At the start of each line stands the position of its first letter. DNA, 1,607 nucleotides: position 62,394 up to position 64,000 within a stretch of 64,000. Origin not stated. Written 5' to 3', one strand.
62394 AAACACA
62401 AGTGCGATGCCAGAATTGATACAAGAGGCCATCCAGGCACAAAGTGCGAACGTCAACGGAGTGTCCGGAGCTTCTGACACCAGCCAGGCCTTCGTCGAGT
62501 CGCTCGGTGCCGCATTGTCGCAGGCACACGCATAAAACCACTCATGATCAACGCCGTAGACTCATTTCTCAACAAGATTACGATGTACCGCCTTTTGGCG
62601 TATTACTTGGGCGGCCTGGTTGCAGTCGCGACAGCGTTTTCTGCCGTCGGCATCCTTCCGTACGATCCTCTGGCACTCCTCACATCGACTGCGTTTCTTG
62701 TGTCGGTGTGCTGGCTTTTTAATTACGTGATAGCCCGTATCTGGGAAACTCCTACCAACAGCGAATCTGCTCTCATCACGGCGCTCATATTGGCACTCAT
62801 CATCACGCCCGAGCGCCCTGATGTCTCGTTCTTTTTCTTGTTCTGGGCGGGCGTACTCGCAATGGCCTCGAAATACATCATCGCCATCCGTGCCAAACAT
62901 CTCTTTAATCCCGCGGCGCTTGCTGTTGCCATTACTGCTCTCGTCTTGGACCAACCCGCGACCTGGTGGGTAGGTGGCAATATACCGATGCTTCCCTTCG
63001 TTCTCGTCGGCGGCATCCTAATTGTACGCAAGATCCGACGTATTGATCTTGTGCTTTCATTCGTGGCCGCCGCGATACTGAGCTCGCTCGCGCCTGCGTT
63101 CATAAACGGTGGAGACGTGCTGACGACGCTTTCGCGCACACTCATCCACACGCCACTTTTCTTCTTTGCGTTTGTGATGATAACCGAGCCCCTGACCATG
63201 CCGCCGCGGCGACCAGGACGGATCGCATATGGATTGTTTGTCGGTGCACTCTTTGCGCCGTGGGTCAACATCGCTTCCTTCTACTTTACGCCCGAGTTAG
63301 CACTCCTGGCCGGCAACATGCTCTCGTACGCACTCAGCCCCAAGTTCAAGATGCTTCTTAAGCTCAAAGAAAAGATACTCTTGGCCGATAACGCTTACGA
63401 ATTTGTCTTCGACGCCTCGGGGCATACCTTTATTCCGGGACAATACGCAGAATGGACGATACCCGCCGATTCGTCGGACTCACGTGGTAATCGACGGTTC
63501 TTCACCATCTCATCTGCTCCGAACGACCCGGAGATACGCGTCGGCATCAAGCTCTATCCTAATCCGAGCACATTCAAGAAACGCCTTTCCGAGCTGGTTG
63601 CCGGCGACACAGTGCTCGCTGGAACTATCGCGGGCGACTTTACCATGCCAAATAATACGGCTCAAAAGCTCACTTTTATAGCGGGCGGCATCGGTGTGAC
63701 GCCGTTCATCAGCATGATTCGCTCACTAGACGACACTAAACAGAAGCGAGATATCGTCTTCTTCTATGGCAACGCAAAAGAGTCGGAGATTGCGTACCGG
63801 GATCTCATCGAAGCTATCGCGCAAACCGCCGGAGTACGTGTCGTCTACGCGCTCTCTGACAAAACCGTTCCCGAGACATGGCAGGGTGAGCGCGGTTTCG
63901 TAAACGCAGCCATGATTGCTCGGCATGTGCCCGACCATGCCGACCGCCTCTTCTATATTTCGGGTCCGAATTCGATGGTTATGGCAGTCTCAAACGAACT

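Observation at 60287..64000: Extracytosolic flavinylation module (FMN-bind, ApbE, FMN-bind) followed by a membrane-embedded FNR-like oxidoreductase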

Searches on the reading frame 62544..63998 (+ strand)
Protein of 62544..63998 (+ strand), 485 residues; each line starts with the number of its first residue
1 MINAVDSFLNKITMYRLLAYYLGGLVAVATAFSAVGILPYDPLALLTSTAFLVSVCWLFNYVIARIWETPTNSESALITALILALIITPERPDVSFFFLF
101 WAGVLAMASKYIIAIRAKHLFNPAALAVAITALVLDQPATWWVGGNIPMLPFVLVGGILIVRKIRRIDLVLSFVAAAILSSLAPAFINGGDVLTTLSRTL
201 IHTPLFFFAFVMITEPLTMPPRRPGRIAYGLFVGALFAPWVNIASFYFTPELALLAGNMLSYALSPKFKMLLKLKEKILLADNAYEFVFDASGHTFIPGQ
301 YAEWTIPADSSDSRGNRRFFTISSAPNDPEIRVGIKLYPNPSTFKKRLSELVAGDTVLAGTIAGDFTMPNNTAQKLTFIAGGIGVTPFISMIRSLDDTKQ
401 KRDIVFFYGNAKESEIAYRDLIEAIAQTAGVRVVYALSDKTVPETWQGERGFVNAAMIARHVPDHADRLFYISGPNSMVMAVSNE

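Call 6: search_protein_families(library=pfam, proteins=[window:62544-63998:+], max_evalue=0.1)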
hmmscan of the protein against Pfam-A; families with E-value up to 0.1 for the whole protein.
window:62544-63998:+ (485 aa): 3 families
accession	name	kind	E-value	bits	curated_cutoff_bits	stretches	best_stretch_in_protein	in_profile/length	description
PF00175.26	NAD_binding_1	-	2e-19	70.7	22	1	378-483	1-108/109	Oxidoreductase NAD-binding domain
PF03116.20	NQR2_RnfD_RnfE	-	1.2e-10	41.7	27.7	2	150-261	176-283/296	NQR2, RnfD, RnfE family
PF08030.17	NAD_binding_6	-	0.0011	19.5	22.2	1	375-407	3-39/156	Ferric reductase NAD binding domain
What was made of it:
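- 62544..63338 (+): g4 N-terminal domain: NqrB/RnfD-like membrane domain (residues 1-265) with 10 predicted helices, N-in and C-in. Conserved motifs are KHLFNPA (118), A[TS]WW (139) and TEPLT (214). It lacks the flavinylated periplasmic loop of RnfD/NqrB. Pfam PF03116 E 1e-10 (call 6).
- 63384..64000 (+): g4 C-terminal domain: cytoplasmic FNR-type FAD/NAD(P)H module (residue 281 to the window end). The FAD motif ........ lies at nt 63492-63515 and the NAD(P) motif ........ at nt 63684-63707. About 20 residues are cut off by the window end. NAD_binding_1 E 2e-19 (call 6).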

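Call 7: search_protein_families(library=ncbifam, proteins=[window:62544-63998:+], max_evalue=0.1)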
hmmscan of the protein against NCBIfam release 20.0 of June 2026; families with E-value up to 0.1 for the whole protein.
window:62544-63998:+ (485 aa): 27 families (the best 25 are shown)
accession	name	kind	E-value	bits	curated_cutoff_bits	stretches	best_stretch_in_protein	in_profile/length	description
NF009805.0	PRK13289.1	equivalog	3.3e-24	85.6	432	1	295-483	184-374/399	NO-inducible flavohemoprotein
NF058606.1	GlBtMonoRdsGbcB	equivalog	9.5e-20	70.8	500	1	294-483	41-229/362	glycine betaine monooxygenase reductase subunit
NF040810.1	BenC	equivalog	1e-18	67.6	430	1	281-484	116-313/333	benzoate 1,2-dioxygenase electron transfer component BenC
NF045803.1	MethMoxFADbindMmoC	equivalog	2.1e-18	66.2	500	1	294-482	138-321/343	aromatic/alkene monooxygenase hydroxylase FAD-binding subunit MmoC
NF008822.0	PRK11872.1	equivalog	2.4e-16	59.7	402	1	293-483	134-317/341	anthranilate 1,2-dioxygenase electron transfer component AntC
NF007964.0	PRK10684.1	equivalog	3.9e-15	55.6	383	1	295-483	36-219/333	NADH oxidoreductase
TIGR02160.1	PA_CoA_Oxy5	hypoth_equivalog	3e-13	49.3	420.8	1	294-432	31-168/352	1,2-phenylacetyl-CoA epoxidase subunit PaaE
TIGR01941.1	nqrF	equivalog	4.9e-13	48.8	295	1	350-482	248-384/405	NADH:ubiquinone reductase (Na(+)-transporting) subunit F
NF005963.0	PRK08051.1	equivalog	1.4e-10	40.9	230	1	294-483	29-211/233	NAD(P)H-flavin reductase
NF006220.0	PRK08345.1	subfamily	1.6e-07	30.8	395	1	294-457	41-207/294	cytochrome-c3 hydrogenase subunit gamma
NF000796.0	PRK00054.1-1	equivalog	2e-07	30.5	224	1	341-483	60-186/254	dihydroorotate dehydrogenase electron transfer subunit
NF008178.0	PRK10926.1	equivalog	2.5e-06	26.9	390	1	281-428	16-161/248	ferredoxin--NADP(+) reductase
TIGR01946.1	rnfD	subfamily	5.7e-06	25.9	207.05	1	153-237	205-289/327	RnfABCDGE type electron transport complex subunit D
NF052252.1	flav_redu_LuxG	exception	6.1e-06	25.6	340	1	317-482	42-209/232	flavin mononucleotide reductase LuxG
NF040830.1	sulfhyd_ShyC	equivalog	9e-06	25.1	600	1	312-425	48-160/288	NAD(P)-dependent hydrogenase/sulfhydrogenase 2 subunit gamma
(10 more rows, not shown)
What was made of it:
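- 63384..64000 (+): FNR-type NCBIfam hits, including NqrF (call 7).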

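Call 11: find_homologous_proteins(query=window:62544-63998:+, max_evalue=1e-10)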
Query window:62544-63998:+ (485 aa): 5535 proteins with E <= 1e-10 among 8000 candidates; the best 120 are listed.
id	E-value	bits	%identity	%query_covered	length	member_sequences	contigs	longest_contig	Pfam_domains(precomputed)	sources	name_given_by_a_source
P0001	0.0e+0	1013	94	100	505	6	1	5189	PF00175.27,PF03116.21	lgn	-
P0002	4.0e-203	693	65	98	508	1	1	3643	PF00175.27,PF03116.21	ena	-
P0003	2.6e-202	691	64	99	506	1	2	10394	PF00175.27,PF03116.21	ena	-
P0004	2.3e-200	684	63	100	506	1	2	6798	PF00175.27,PF03116.21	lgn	-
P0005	3.1e-200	684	65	99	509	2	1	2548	PF00175.27,PF03116.21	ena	-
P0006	1.3e-199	682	64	99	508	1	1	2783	PF00175.27,PF03116.21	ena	-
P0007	6.1e-199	679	64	100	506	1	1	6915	PF00175.27,PF03116.21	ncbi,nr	ncbi:MAG: RnfABCDGE type electron transport complex subunit D [bacterium]|nr:RnfABCDGE type electron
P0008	6.7e-197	673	62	100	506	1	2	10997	PF00175.27,PF03116.21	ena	-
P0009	1.5e-196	672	62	100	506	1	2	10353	PF00175.27,PF03116.21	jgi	jgi:ferredoxin-NADP reductase/Na+-translocating ferredoxin:NAD+ oxidoreductase RnfD subunit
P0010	9.1e-195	666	61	99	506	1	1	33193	PF00175.27,PF03116.21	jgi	-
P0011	1.0e-194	666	61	99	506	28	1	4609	PF00175.27,PF03116.21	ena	-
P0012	2.6e-194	664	61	99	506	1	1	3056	PF00175.27,PF03116.21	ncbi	-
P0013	1.3e-193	662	61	100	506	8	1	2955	PF00175.27,PF03116.21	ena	-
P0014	1.9e-193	661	61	99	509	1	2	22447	PF00175.27,PF03116.21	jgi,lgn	jgi:ferredoxin-NADP reductase/Na+-translocating ferredoxin:NAD+ oxidoreductase RnfD subunit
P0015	2.1e-193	661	62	99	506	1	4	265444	PF00175.27,PF03116.21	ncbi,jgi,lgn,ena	-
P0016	4.1e-193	660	62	100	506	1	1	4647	PF00175.27,PF03116.21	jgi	jgi:ferredoxin-NADP reductase/Na+-translocating ferredoxin:NAD+ oxidoreductase RnfD subunit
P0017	7.7e-193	659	61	100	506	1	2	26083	PF00175.27,PF03116.21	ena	-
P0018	1.0e-191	656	61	100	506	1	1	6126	PF00175.27,PF03116.21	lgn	-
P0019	1.8e-191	655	60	100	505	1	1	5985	PF00175.27,PF03116.21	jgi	jgi:ferredoxin-NADP reductase/Na+-translocating ferredoxin:NAD+ oxidoreductase RnfD subunit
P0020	8.0e-191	653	62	93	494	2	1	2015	PF00175.27,PF03116.21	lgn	-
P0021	4.6e-189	647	60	98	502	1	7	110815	PF00175.27,PF03116.21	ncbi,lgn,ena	-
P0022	1.6e-188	645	61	99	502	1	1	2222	PF00175.27,PF03116.21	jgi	jgi:ferredoxin-NADP reductase/Na+-transporting NADH:ubiquinone oxidoreductase subunit NqrB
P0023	1.9e-188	645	60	100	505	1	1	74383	PF00175.27,PF03116.21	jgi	jgi:ferredoxin-NADP reductase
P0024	4.8e-187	640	61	96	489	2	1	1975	PF00175.27,PF03116.21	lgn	-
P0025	1.1e-186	639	60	100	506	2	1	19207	PF00175.27,PF03116.21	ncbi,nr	ncbi:RnfABCDGE type electron transport complex subunit D [Candidatus Kaiserbacteria bacterium]|nr:Rn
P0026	1.2e-186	639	60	100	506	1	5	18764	PF00175.27,PF03116.21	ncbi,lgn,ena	ncbi:MAG: RnfABCDGE type electron transport complex subunit D [Patescibacteria group bacterium]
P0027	6.2e-186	637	59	100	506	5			PF00175.27,PF03116.21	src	-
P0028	2.1e-185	635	59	100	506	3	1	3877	PF00175.27,PF03116.21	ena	-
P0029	1.1e-184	632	61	96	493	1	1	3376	PF00175.27,PF03116.21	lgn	-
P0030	6.7e-184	630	59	100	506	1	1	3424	PF00175.27,PF03116.21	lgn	-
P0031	1.4e-183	629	59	99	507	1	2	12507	PF00175.27,PF03116.21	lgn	-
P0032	7.5e-183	626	62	98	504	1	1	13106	PF00175.27,PF03116.21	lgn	-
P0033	1.1e-180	619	58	100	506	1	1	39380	PF00175.27,PF03116.21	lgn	-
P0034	1.6e-180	619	57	99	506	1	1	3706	PF00175.27,PF03116.21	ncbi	-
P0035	1.7e-180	619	60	99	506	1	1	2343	PF00175.27,PF03116.21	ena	-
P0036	2.6e-180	618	58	99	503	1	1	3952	PF00175.27,PF03116.21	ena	-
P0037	5.6e-180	617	58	99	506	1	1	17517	PF00175.27,PF03116.21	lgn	-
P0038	7.1e-180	617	58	98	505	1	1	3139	PF00175.27,PF03116.21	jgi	jgi:ferredoxin-NADP reductase/Na+-translocating ferredoxin:NAD+ oxidoreductase RnfD subunit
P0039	5.7e-179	614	58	99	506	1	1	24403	PF00175.27,PF03116.21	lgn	-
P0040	4.4e-174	597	57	99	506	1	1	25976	PF00175.27,PF03116.21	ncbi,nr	ncbi:RnfABCDGE type electron transport complex subunit D [Candidatus Kaiserbacteria bacterium]|nr:Rn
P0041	2.4e-173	595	56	99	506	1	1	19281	PF00175.27,PF03116.21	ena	-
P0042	3.3e-173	595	58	97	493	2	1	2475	PF00175.27,PF03116.21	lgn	-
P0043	1.7e-171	589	58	99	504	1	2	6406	PF00175.27,PF03116.21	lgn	-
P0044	1.9e-171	589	57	97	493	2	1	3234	PF00175.27,PF03116.21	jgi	-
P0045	2.9e-171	588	57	97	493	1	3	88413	PF00175.27,PF03116.21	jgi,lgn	jgi:ferredoxin-NADP reductase/Na+-translocating ferredoxin:NAD+ oxidoreductase RnfD subunit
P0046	4.0e-171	588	57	99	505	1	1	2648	PF00175.27,PF03116.21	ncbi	-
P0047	5.6e-171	587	55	99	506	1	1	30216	PF00175.27,PF03116.21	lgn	-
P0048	3.4e-170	585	53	100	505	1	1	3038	PF00175.27,PF03116.21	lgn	-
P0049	4.1e-169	581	56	96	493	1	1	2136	PF00175.27,PF03116.21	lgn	-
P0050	5.0e-167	574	55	99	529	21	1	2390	PF00175.27,PF03116.21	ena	-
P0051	1.5e-165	569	53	100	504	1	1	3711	PF00175.27,PF03116.21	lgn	-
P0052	2.6e-165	569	54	100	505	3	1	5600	PF00175.27,PF03116.21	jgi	jgi:ferredoxin-NADP reductase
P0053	2.6e-165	569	54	99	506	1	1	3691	PF00175.27,PF03116.21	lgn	-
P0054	5.6e-165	567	54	99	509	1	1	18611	PF00175.27,PF03116.21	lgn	-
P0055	7.1e-165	567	55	99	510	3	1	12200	PF00175.27,PF03116.21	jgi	-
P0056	1.4e-164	566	55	99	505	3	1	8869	PF00175.27,PF03116.21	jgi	jgi:ferredoxin-NADP reductase/Na+-translocating ferredoxin:NAD+ oxidoreductase RnfD subunit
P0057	1.5e-164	566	54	99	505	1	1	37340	PF00175.27,PF03116.21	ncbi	ncbi:MAG: RnfABCDGE type electron transport complex subunit D [Minisyncoccia bacterium]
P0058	2.0e-164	566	54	100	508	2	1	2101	PF00175.27,PF03116.21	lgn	-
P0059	2.4e-164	565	54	99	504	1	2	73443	PF00175.27,PF03116.21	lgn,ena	-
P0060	3.3e-163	562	54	99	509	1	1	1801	PF00175.27,PF03116.21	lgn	-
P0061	6.8e-163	561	54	100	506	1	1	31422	PF00175.27,PF03116.21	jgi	jgi:glycine betaine catabolism B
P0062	7.0e-163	561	53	93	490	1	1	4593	PF00175.27,PF03116.21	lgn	-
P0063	1.1e-162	560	54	98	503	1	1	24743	PF00175.27,PF03116.21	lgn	-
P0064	4.2e-162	558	54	100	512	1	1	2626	PF00175.27,PF03116.21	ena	-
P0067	2.7e-161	555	53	100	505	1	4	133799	PF00175.27,PF03116.21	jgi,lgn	-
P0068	4.6e-161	555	53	100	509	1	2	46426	PF00175.27,PF03116.21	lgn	-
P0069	4.9e-161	554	53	98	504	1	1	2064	PF00175.27,PF03116.21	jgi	jgi:ferredoxin-NADP reductase/Na+-translocating ferredoxin:NAD+ oxidoreductase RnfD subunit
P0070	1.5e-160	553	54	99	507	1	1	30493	PF00175.27,PF03116.21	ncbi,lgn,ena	-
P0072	3.1e-160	552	52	99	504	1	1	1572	PF00175.27,PF03116.21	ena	-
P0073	9.5e-160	550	52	100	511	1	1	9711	PF00175.27,PF03116.21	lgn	-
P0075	1.8e-159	549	53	99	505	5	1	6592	PF00175.27,PF03116.21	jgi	jgi:ferredoxin-NADP reductase/Na+-transporting NADH:ubiquinone oxidoreductase subunit NqrB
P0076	2.1e-159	549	51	99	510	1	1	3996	PF00175.27,PF03116.21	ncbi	-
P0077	2.2e-159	549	53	100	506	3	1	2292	PF00175.27,PF03116.21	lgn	-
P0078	2.3e-159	549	52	99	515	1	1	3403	PF00175.27,PF03116.21,PF08030.18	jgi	jgi:glycine betaine catabolism B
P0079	2.4e-159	549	53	99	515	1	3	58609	PF00175.27,PF03116.21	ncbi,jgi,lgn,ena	jgi:ferredoxin-NADP reductase/Na+-translocating ferredoxin:NAD+ oxidoreductase RnfD subunit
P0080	2.7e-159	549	53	99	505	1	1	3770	PF00175.27,PF03116.21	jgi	jgi:ferredoxin-NADP reductase/Na+-translocating ferredoxin:NAD+ oxidoreductase RnfD subunit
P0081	3.3e-159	548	52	99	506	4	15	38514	PF00175.27,PF03116.21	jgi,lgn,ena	-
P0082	3.4e-159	548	54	97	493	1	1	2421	PF00175.27,PF03116.21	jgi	jgi:ferredoxin-NADP reductase/Na+-translocating ferredoxin:NAD+ oxidoreductase RnfD subunit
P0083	3.6e-159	548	51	100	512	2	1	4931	PF00175.27,PF03116.21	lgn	-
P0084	3.8e-159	548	53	99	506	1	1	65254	PF00175.27,PF03116.21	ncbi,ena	-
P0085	4.5e-159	548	54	99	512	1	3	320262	PF00175.27,PF03116.21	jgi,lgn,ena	-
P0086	5.0e-159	548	52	100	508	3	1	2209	PF00175.27,PF03116.21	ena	-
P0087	5.1e-159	548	53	99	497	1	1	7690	PF00175.27,PF03116.21,PF00970.31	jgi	jgi:ferredoxin-NADP reductase/Na+-translocating ferredoxin:NAD+ oxidoreductase RnfD subunit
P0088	5.6e-159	548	52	99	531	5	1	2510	PF00175.27,PF03116.21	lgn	-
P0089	5.7e-159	548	54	99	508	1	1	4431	PF00175.27,PF03116.21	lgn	-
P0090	6.1e-159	548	53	99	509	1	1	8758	PF00175.27,PF03116.21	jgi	jgi:ferredoxin-NADP reductase/Na+-translocating ferredoxin:NAD+ oxidoreductase RnfD subunit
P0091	7.0e-159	547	59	85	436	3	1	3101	PF00175.27,PF03116.21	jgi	-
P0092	8.1e-159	547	54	99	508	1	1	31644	PF00175.27,PF03116.21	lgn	-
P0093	1.2e-158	547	53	99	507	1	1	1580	PF00175.27,PF03116.21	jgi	-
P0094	1.2e-158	547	55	99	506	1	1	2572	PF00175.27,PF03116.21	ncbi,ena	-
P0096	1.8e-158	546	51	98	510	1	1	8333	PF00175.27,PF03116.21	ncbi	-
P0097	2.3e-158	546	53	100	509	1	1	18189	PF00175.27,PF03116.21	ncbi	-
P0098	2.8e-158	545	52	100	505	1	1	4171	PF00175.27,PF03116.21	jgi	jgi:ferredoxin-NADP reductase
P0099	3.3e-158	545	51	100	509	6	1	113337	PF00175.27,PF03116.21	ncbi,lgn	-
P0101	4.8e-158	545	55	99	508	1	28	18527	PF00175.27,PF03116.21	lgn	-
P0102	7.0e-158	544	53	100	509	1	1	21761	PF00175.27,PF03116.21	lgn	-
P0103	8.1e-158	544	52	100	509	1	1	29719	PF00175.27,PF03116.21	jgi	jgi:ferredoxin-NADP reductase/Na+-translocating ferredoxin:NAD+ oxidoreductase RnfD subunit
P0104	9.0e-158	544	53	99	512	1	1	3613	PF00175.27,PF03116.21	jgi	jgi:ferredoxin-NADP reductase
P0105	9.8e-158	544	52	99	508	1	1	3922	PF00175.27,PF03116.21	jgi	jgi:ferredoxin-NADP reductase/Na+-translocating ferredoxin:NAD+ oxidoreductase RnfD subunit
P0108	1.3e-157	543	53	99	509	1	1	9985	PF00175.27,PF03116.21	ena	-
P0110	1.9e-157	543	51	99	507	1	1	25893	PF00175.27,PF03116.21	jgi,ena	-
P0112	2.1e-157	542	52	99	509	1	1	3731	PF00175.27,PF03116.21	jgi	jgi:ferredoxin-NADP reductase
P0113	2.5e-157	542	52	100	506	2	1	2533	PF00175.27,PF03116.21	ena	-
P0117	3.7e-157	542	55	96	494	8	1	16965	PF00175.27,PF03116.21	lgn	-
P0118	3.7e-157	542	53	99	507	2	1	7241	PF00175.27,PF03116.21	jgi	jgi:ferredoxin-NADP reductase/Na+-translocating ferredoxin:NAD+ oxidoreductase RnfD subunit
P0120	4.6e-157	541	54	99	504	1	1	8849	PF00175.27,PF03116.21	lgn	-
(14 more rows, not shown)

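Call 12: find_encoding_contigs(protein=P0001, flank=10000, max_places=3)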
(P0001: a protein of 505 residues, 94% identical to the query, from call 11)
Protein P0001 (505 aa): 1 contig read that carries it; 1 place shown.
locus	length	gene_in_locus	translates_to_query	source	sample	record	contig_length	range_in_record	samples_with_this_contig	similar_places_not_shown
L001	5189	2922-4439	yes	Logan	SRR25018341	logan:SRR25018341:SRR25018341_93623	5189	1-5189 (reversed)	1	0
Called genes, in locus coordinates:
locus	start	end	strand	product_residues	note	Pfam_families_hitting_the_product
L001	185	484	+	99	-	PF00076:RRM_1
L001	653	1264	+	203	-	PF04205:FMN_bind (faint)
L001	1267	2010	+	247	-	PF02424:ApbE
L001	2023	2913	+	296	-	PF04205:FMN_bind (faint)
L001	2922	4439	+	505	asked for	PF03116:NQR2_RnfD_RnfE (weak), PF00175:NAD_binding_1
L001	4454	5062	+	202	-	PF13489:Methyltransf_23, PF13847:Methyltransf_31 (weak), PF13649:Methyltransf_25, PF08241:Methyltransf_11 (weak), PF08242:Methyltransf_12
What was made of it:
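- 63384..64000 (+): Full length is 505 aa in the 94% identical P0001 (calls 11, 12).
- In the 94% relative L001 the next gene is an unrelated methyltransferase (call 12).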

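Call 13: find_encoding_contigs(protein=P0015, flank=10000, max_places=2)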
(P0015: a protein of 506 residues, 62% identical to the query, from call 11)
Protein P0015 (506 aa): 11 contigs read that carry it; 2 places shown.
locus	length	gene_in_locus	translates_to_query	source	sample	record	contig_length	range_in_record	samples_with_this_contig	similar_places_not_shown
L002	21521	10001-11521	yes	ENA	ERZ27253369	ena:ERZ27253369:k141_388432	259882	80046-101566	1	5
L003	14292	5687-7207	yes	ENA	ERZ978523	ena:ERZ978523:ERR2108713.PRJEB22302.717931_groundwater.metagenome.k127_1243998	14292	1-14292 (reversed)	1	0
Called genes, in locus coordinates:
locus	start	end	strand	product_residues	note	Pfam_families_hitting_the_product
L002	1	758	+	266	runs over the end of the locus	-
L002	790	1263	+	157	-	-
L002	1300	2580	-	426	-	PF01266:DAO (faint), PF03486:HI0933_like, PF07992:Pyr_redox_2 (faint), PF22780:HI0933_like_1st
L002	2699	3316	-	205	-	PF01450:KARI_C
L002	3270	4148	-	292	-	PF07991:KARI_N, PF01450:KARI_C (weak)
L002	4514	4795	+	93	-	PF04304:DUF454 (weak)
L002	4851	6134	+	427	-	PF05977:MFS_3, PF07690:MFS_1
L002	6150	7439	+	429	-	PF03952:Enolase_N, PF00113:Enolase_C, PF13378:MR_MLE_C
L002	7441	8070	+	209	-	PF00300:His_Phos_1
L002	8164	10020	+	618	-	PF00456:Transketolase_N, PF13292:DXP_synthase_N (weak), PF00676:E1_dh (weak), PF02779:Transket_pyr, PF02780:Transketolase_C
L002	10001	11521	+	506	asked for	PF03116:NQR2_RnfD_RnfE (weak), PF00175:NAD_binding_1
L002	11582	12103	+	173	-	PF06210:DUF1003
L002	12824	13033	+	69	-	-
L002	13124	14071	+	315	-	PF02729:OTCace_N, PF00185:OTCace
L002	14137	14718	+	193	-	PF20803:PaaX_M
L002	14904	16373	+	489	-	PF13522:GATase_6, PF13537:GATase_7, PF00156:Pribosyltran (weak)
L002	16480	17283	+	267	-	-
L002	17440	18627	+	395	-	PF02073:Peptidase_M29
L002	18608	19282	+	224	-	PF00300:His_Phos_1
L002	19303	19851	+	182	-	PF07155:ECF-ribofla_trS (weak)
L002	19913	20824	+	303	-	PF02729:OTCace_N, PF00185:OTCace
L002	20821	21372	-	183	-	PF14378:PAP2_3 (weak), PF01569:PAP2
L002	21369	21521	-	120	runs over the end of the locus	PF01219:DAGK_prokar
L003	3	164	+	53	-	?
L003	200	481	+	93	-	PF04304:DUF454 (weak)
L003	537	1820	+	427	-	PF05977:MFS_3, PF07690:MFS_1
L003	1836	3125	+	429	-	PF03952:Enolase_N, PF00113:Enolase_C, PF13378:MR_MLE_C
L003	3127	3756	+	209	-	PF00300:His_Phos_1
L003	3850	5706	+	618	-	PF00456:Transketolase_N, PF13292:DXP_synthase_N (weak), PF00676:E1_dh (weak), PF02779:Transket_pyr, PF02780:Transketolase_C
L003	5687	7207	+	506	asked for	PF03116:NQR2_RnfD_RnfE (weak), PF00175:NAD_binding_1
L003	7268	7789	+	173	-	PF06210:DUF1003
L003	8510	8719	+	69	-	-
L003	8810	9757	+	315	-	PF02729:OTCace_N, PF00185:OTCace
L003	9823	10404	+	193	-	PF20803:PaaX_M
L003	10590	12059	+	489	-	PF13522:GATase_6, PF13537:GATase_7, PF00156:Pribosyltran (weak)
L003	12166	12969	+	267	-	-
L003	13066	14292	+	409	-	?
